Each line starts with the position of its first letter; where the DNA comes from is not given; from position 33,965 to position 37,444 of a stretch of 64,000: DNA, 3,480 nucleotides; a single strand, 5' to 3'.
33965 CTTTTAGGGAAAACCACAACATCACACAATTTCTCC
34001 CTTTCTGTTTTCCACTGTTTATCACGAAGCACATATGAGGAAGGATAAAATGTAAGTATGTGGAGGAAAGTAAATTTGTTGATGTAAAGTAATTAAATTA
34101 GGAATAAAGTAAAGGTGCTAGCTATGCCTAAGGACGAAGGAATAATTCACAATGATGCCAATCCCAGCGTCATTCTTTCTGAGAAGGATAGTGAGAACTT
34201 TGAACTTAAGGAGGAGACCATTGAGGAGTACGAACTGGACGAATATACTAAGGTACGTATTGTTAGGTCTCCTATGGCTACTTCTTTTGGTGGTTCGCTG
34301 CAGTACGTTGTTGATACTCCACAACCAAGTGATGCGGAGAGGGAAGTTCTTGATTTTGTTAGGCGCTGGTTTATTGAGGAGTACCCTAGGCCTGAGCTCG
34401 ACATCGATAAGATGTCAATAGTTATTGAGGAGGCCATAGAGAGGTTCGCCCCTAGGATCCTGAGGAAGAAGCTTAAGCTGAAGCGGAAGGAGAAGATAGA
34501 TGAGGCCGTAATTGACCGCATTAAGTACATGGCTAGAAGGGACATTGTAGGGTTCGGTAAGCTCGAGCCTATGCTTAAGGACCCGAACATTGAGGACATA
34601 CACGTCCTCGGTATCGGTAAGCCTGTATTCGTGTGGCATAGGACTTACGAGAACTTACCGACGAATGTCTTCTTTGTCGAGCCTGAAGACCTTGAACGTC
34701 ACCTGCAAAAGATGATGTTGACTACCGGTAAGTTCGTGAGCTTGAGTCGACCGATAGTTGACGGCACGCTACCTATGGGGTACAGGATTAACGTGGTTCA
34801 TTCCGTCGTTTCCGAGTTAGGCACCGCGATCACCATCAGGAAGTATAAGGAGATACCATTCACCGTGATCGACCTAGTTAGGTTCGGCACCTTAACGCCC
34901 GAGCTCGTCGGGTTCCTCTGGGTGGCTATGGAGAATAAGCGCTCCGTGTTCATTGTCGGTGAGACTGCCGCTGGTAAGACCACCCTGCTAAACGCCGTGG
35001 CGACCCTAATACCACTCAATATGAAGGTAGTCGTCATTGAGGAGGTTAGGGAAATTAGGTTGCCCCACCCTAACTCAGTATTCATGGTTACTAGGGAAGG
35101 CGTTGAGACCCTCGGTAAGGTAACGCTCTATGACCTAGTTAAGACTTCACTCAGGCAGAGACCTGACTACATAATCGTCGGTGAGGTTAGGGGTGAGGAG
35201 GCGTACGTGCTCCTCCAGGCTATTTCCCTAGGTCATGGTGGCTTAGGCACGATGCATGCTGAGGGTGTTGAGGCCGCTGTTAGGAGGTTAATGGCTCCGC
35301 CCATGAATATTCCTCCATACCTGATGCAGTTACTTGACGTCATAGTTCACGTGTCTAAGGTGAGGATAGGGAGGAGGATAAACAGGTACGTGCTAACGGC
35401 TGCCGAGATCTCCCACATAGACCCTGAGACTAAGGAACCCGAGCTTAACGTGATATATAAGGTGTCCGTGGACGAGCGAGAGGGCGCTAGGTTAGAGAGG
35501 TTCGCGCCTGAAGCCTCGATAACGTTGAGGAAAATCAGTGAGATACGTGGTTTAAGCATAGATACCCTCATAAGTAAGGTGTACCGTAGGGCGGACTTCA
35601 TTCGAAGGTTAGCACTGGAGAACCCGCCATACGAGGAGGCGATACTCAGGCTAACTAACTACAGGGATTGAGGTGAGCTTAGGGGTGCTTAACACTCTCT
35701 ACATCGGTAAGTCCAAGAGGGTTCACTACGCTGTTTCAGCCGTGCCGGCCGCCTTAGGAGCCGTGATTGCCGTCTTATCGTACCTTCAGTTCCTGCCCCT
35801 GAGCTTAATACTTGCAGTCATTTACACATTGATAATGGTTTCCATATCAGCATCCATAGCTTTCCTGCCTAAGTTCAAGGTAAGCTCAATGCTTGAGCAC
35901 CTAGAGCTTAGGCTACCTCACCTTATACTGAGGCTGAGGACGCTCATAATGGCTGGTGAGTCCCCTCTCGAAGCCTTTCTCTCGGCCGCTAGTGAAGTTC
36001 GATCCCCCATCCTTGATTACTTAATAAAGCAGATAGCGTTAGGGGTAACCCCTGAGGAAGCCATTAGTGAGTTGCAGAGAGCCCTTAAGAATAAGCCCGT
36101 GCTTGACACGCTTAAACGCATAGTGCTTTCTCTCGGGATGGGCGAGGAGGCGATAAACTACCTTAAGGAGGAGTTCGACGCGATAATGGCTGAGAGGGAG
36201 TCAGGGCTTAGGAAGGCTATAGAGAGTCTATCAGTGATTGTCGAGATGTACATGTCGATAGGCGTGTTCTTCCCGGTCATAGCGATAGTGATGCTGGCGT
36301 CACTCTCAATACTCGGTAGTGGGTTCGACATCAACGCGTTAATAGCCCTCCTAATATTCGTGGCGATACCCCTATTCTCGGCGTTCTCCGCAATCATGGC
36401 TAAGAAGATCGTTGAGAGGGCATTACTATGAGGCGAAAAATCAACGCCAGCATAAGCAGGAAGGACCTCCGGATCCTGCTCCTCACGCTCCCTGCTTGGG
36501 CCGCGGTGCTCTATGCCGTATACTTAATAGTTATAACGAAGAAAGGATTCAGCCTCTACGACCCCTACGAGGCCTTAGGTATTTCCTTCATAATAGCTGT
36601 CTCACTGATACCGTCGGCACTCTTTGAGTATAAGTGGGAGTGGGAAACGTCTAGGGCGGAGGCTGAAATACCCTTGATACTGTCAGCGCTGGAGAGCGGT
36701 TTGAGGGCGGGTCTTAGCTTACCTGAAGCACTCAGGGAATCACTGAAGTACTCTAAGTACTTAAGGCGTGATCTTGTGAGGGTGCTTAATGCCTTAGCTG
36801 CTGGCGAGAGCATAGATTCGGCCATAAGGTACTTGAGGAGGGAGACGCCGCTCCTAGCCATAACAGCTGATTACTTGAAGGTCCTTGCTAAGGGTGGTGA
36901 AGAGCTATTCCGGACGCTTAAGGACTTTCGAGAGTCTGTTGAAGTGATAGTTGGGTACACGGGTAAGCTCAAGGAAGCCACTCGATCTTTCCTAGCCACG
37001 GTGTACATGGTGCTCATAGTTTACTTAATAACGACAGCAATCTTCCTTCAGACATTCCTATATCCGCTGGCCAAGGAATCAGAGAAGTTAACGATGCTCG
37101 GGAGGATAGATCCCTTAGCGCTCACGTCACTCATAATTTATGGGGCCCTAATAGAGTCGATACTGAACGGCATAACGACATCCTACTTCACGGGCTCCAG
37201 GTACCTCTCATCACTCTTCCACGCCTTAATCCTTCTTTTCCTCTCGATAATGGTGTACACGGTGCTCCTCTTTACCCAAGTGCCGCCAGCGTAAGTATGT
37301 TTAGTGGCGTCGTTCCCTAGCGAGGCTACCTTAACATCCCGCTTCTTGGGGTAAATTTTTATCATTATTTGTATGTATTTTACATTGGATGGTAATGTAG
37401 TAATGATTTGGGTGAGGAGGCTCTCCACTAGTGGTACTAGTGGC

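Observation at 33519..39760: Non-canonical type IV filament gene cluster: one pilin, a secretion ATPase, a two-gene platform, a double-length KaiC/FlaH-like protein and two orphans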

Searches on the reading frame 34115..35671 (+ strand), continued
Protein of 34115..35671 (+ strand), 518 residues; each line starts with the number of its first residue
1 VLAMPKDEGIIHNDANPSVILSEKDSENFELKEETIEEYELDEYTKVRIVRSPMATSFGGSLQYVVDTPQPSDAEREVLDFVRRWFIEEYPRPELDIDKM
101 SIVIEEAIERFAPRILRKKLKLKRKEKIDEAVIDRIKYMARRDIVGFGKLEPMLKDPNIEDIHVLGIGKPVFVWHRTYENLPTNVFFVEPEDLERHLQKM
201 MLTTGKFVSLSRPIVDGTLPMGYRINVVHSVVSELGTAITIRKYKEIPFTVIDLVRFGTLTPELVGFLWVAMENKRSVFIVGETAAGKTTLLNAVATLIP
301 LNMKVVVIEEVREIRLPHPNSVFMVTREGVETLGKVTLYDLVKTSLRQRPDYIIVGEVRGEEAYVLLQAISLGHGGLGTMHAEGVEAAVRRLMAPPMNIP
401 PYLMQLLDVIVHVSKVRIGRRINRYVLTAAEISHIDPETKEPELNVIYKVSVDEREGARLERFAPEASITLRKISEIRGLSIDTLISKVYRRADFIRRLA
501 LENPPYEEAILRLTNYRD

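Call 74: search_solved_structures(query=window:34115-35671:+, max_evalue=1e-40, show_alignments=4)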
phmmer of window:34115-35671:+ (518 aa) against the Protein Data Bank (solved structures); distinct sequences matched with E-value up to 1e-40: 6.
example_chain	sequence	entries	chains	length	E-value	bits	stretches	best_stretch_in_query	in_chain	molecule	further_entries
2oap_1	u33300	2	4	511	7.9e-78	265.7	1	35-497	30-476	Type II secretion system protein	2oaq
4ii7_A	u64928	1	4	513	2.6e-64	221.1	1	58-442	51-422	FlaI ATPase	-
4ihq_A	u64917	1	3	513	1.6e-63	218.5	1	58-442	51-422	FlaI ATPase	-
8rkd_E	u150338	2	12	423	1.2e-44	156.3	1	141-425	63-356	Pilus assembly ATPase CpaF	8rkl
8rjf_A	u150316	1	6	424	1.2e-44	156.2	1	141-425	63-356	Pilus assembly ATPase CpaF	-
9e24_A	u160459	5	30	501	1.7e-44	155.8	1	141-425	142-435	CpaF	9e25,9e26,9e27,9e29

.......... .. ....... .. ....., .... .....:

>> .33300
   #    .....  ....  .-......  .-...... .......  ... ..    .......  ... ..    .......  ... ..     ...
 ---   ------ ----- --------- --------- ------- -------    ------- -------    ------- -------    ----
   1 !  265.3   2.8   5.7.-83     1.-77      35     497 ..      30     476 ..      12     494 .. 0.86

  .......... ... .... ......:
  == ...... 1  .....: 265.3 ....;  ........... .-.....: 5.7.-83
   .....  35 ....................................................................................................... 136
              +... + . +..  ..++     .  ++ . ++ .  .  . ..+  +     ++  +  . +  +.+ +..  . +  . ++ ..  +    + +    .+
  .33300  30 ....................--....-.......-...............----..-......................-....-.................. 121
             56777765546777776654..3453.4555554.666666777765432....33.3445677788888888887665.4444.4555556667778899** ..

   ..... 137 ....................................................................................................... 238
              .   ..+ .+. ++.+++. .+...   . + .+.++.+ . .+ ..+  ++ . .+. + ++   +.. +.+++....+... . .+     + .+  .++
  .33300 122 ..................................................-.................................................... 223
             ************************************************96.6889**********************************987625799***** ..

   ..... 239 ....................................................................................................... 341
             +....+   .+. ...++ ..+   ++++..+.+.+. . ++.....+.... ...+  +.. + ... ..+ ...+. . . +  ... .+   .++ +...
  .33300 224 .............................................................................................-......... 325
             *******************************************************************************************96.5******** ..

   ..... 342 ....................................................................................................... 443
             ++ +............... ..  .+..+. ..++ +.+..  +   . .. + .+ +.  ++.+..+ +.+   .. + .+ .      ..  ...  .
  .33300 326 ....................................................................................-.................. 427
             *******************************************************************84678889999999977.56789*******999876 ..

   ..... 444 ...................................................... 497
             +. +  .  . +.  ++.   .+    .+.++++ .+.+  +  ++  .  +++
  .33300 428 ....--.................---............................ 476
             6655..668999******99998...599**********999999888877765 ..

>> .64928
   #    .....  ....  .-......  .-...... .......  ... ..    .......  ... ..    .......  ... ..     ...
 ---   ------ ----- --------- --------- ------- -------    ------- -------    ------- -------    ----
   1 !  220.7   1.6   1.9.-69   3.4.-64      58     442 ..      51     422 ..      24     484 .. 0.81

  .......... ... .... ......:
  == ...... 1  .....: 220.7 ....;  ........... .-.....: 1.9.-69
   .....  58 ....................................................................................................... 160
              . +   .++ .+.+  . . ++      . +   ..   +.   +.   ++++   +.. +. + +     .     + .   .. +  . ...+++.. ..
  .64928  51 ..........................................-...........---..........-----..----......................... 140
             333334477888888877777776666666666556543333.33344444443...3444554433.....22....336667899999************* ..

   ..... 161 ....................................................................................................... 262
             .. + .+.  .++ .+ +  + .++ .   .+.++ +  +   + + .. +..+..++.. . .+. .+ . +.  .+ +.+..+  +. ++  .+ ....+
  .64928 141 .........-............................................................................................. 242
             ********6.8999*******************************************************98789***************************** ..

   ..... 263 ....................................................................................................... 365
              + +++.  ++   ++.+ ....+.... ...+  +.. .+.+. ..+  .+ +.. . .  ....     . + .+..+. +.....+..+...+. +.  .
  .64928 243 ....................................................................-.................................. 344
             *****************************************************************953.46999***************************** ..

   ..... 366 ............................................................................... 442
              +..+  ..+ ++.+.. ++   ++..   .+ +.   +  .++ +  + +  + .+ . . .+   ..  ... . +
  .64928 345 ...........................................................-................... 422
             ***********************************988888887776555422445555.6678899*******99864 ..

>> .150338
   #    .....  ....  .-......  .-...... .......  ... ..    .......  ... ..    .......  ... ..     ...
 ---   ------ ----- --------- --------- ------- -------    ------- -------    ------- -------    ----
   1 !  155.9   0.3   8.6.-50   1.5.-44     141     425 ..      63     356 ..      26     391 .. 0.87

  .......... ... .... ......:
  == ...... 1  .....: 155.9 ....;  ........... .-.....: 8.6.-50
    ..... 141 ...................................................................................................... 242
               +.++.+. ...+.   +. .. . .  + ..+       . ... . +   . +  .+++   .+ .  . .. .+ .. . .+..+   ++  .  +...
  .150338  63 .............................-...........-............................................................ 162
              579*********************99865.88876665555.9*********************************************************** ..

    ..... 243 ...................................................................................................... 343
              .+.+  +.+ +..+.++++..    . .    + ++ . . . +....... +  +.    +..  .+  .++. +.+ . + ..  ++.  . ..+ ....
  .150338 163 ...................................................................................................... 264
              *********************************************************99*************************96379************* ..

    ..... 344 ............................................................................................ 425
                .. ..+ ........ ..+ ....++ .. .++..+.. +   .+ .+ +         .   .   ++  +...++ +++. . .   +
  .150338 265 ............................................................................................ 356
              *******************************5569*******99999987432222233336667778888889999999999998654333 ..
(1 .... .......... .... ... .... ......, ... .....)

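Call 77: find_encoding_contigs(protein=P0164, flank=9000, max_places=1)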
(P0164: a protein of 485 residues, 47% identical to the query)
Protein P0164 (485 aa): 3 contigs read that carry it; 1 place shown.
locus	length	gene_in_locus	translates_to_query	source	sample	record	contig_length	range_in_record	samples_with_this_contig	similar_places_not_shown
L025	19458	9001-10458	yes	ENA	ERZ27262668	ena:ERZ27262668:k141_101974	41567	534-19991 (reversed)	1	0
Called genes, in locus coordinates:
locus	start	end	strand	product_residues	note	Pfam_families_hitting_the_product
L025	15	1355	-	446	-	PF03023:MurJ, PF01554:MatE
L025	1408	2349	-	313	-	PF00005:ABC_tran, PF02463:SMC_N (weak), PF13304:AAA_21 (weak)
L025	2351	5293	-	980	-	-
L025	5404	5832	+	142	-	-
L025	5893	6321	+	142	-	-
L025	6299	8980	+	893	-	PF10102:DUF2341, PF06119:NIDO (faint)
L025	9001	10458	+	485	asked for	PF00437:T2SSE, PF27713:UCP018868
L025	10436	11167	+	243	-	-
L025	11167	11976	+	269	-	-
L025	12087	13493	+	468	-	PF03796:DnaB_C (faint), PF06745:ATPase, PF13481:AAA_25, PF20720:nSTAND3 (faint)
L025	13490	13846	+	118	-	-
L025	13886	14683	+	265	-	-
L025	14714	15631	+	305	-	PF00056:Ldh_1_N, PF02866:Ldh_1_C (weak)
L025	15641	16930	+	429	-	PF00390:malic, PF03949:Malic_M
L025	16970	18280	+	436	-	PF01546:Peptidase_M20, PF04389:Peptidase_M28 (weak)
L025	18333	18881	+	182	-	PF12689:Acid_PPase, PF00702:Hydrolase (faint)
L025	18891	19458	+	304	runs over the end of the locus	PF00339:Arrestin_N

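Call 78: find_encoding_contigs(protein=P0172, flank=9000, max_places=1)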
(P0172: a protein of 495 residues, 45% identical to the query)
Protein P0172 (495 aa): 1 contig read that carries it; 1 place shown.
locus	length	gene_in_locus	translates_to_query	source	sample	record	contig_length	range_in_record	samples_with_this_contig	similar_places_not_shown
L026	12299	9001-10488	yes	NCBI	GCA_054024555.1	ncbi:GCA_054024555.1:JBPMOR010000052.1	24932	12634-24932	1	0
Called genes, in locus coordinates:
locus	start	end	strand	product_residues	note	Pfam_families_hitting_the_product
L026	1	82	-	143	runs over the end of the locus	PF12840:HTH_20 (faint), PF01726:LexA_DNA_bind (weak)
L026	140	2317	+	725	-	PF09826:Beta_propel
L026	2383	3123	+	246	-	PF17746:SfsA_N, PF03749:SfsA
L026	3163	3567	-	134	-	-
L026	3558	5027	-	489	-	PF03796:DnaB_C (faint), PF06745:ATPase, PF13481:AAA_25, PF23442:DUF7125 (weak)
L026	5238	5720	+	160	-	-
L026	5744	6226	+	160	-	-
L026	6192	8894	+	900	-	PF10102:DUF2341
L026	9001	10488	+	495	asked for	PF00437:T2SSE, PF27713:UCP018868 (weak)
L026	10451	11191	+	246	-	-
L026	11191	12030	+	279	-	-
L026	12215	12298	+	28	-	?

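Call 83: search_protein_families(library=pfam, proteins=[L023:13762-16236:+, L021:5072-7783:+], max_evalue=0.01)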
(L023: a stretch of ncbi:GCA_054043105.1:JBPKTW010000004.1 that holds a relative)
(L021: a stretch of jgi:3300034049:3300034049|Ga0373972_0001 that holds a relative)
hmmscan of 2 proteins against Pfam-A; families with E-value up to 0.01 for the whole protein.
L023:13762-16236:+ (824 aa): 1 family
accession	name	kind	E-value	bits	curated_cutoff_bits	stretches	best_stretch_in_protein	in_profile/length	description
PF00801.26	PKD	-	0.00024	21.5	23.5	1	738-800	2-62/80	PKD domain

L021:5072-7783:+ (903 aa): 0 families

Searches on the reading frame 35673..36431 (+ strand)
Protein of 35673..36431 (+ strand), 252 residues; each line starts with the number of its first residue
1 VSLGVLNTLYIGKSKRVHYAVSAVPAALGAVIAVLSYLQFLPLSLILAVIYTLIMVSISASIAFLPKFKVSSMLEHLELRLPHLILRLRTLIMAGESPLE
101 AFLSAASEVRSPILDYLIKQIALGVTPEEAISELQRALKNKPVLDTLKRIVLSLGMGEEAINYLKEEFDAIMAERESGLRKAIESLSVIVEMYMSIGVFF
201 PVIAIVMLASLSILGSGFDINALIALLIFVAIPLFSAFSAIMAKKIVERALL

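Call 3: search_protein_families(library=pfam, proteins=[window:35673-36431:+], max_evalue=0.1)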
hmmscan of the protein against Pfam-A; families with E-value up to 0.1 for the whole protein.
window:35673-36431:+ (252 aa): 1 family
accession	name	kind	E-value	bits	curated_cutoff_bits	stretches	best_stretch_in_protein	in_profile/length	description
PF00482.28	T2SSF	-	8.7e-07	29.4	25.2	1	87-207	4-124/125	Type II secretion system (T2SS), protein F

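Call 4: search_protein_families(library=ncbifam, proteins=[window:35673-36431:+], max_evalue=0.1)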
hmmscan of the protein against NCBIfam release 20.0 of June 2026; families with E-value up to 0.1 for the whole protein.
window:35673-36431:+ (252 aa): 5 families
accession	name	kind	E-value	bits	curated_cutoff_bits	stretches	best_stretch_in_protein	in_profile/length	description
NF004704.2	PRK06041.1-2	equivalog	6e-09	35.1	550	1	22-232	17-235/555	archaellar assembly protein ArlJ/FlaJ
NF004705.1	PRK06041.1-3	equivalog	1.1e-08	34.5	400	1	128-244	58-171/465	archaellar assembly protein ArlJ/FlaJ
NF004703.2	PRK06041.1-1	equivalog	2.8e-06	25.9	570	1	129-235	92-199/525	archaellar assembly protein ArlJ/FlaJ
NF005408.0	PRK06964.1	equivalog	0.05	12.9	483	0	91-153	212-274/342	DNA polymerase III subunit delta'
NF046075.1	UpsF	equivalog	0.055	12.2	400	0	32-221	36-228/484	membrane pilin protein UpsF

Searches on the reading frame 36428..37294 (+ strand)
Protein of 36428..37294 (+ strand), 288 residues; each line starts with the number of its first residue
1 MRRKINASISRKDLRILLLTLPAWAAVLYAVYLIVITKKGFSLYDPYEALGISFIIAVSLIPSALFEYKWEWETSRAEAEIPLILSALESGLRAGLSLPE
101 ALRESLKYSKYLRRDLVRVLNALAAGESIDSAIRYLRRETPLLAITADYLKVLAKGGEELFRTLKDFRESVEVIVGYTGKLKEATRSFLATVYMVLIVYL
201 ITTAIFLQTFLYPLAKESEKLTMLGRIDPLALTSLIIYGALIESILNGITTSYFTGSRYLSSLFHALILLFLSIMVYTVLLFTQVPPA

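Call 3: search_protein_families(library=pfam, proteins=[window:36428-37294:+], max_evalue=0.1)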
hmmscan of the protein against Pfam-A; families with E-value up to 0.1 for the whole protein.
window:36428-37294:+ (288 aa): 1 family
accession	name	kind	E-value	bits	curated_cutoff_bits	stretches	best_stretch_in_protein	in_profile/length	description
PF00482.28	T2SSF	-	1.7e-07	31.7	25.2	1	90-207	7-124/125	Type II secretion system (T2SS), protein F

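Call 4: search_protein_families(library=ncbifam, proteins=[window:36428-37294:+], max_evalue=0.1)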
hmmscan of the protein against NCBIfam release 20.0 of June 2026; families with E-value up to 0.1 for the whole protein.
window:36428-37294:+ (288 aa): 1 family
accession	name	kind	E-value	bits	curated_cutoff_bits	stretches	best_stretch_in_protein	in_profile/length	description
NF004705.1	PRK06041.1-3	equivalog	0.055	12.4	400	1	185-280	354-455/465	archaellar assembly protein ArlJ/FlaJ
